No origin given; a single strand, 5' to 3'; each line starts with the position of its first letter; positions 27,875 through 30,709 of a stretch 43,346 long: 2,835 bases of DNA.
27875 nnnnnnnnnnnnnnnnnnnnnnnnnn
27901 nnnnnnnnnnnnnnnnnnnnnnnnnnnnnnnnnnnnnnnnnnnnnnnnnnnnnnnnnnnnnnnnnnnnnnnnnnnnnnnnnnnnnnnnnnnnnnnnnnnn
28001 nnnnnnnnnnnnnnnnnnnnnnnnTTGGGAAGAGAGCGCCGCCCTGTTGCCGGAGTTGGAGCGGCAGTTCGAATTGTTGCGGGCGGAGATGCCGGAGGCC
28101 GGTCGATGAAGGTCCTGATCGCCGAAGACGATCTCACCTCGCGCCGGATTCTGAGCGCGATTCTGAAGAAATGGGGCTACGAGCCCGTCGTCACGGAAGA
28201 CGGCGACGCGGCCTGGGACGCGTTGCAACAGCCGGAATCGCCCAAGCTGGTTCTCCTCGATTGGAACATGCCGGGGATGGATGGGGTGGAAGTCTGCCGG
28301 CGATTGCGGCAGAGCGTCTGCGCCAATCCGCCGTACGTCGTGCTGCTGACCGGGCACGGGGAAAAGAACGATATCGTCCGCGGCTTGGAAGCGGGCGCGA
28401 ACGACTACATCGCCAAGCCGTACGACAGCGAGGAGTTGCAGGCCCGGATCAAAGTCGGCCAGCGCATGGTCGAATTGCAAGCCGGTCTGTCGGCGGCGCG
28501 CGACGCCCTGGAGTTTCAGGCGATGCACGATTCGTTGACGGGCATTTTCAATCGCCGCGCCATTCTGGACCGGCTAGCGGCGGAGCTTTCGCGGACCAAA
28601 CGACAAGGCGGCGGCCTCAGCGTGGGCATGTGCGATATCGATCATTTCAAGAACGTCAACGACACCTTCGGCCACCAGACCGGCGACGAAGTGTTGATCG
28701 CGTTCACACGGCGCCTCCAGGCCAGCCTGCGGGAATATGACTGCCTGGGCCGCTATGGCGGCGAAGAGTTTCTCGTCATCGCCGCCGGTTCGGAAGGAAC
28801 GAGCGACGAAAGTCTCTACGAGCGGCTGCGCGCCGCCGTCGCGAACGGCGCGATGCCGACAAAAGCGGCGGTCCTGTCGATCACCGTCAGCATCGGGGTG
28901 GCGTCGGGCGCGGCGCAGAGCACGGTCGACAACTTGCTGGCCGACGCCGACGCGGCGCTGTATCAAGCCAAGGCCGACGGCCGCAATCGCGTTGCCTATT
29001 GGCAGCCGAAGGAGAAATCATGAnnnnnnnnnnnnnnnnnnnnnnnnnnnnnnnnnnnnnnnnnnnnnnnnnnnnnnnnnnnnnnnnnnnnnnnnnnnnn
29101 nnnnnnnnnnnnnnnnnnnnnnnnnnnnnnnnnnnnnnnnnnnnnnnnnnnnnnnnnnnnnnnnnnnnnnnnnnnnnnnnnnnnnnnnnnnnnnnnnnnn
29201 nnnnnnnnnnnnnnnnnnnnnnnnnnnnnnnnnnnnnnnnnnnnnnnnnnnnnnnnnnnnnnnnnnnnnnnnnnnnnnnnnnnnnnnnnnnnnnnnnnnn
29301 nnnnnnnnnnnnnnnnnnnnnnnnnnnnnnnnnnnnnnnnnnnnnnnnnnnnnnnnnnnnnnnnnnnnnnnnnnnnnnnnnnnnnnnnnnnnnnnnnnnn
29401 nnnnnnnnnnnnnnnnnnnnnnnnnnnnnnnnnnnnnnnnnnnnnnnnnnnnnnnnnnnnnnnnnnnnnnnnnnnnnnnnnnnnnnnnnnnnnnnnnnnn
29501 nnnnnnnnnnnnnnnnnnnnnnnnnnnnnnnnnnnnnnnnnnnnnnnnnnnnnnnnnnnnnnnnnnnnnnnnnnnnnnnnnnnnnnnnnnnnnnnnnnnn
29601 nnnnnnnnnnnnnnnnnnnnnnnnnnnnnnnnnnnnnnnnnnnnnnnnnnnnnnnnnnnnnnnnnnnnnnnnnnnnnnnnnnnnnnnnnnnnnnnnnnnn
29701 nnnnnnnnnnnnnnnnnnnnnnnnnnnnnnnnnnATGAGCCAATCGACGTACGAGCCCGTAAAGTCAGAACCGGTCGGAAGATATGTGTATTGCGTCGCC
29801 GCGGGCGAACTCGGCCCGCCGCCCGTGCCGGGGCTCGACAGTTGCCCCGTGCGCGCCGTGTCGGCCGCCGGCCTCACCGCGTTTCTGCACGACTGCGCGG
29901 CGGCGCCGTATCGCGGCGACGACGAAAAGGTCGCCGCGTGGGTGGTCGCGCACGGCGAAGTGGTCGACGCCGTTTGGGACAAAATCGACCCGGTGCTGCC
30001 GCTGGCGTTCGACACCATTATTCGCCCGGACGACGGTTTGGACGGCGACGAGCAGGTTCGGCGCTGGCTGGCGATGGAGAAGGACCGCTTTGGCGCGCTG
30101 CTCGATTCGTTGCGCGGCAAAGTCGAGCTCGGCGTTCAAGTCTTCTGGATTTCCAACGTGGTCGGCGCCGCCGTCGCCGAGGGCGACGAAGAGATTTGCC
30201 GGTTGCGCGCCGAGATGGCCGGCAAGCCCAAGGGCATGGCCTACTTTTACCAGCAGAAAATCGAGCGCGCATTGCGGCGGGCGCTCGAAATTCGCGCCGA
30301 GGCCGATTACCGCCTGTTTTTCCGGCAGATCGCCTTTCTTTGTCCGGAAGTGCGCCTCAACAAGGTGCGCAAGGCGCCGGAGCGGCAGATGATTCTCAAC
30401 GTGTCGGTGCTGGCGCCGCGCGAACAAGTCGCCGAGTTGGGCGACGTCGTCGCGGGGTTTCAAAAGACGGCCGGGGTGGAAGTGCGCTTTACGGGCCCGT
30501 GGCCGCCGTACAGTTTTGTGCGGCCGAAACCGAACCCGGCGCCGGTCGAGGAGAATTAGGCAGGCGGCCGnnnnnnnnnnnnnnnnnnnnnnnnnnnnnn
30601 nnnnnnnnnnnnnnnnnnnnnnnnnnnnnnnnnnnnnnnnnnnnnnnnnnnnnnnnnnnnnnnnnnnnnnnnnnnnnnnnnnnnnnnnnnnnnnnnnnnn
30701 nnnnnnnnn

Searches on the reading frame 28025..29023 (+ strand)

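Call 66: search_protein_families(library=pfam, proteins=[window:28025-29023:+], max_evalue=0.00001)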
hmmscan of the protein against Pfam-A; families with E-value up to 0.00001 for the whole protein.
window:28025-29023:+ (332 aa): 2 families
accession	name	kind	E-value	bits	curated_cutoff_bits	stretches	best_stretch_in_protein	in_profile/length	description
PF00990.26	GGDEF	-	7.3e-45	153.1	23.8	1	166-322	1-161/161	Diguanylate cyclase, GGDEF domain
PF00072.30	Response_reg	-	2.1e-28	99.2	30.2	1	30-143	1-111/111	Response regulator receiver domain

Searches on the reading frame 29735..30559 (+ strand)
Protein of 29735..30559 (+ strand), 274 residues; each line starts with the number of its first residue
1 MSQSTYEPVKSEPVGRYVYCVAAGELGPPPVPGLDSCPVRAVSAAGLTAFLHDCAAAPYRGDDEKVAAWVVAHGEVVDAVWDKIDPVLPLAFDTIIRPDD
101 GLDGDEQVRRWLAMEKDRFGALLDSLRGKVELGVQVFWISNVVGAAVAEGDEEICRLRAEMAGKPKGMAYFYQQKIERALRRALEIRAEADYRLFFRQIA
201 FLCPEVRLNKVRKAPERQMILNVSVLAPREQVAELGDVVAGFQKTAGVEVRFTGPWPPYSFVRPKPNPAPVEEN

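Call 66: search_protein_families(library=pfam, proteins=[window:29735-30559:+], max_evalue=0.00001)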
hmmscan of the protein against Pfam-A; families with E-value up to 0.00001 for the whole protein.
window:29735-30559:+ (274 aa): 1 family
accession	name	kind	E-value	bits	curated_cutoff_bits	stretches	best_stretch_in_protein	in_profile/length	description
PF06386.16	GvpL_GvpF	-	1.9e-61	208.6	23.6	1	15-262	1-244/245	Gas vesicle synthesis protein GvpL/GvpF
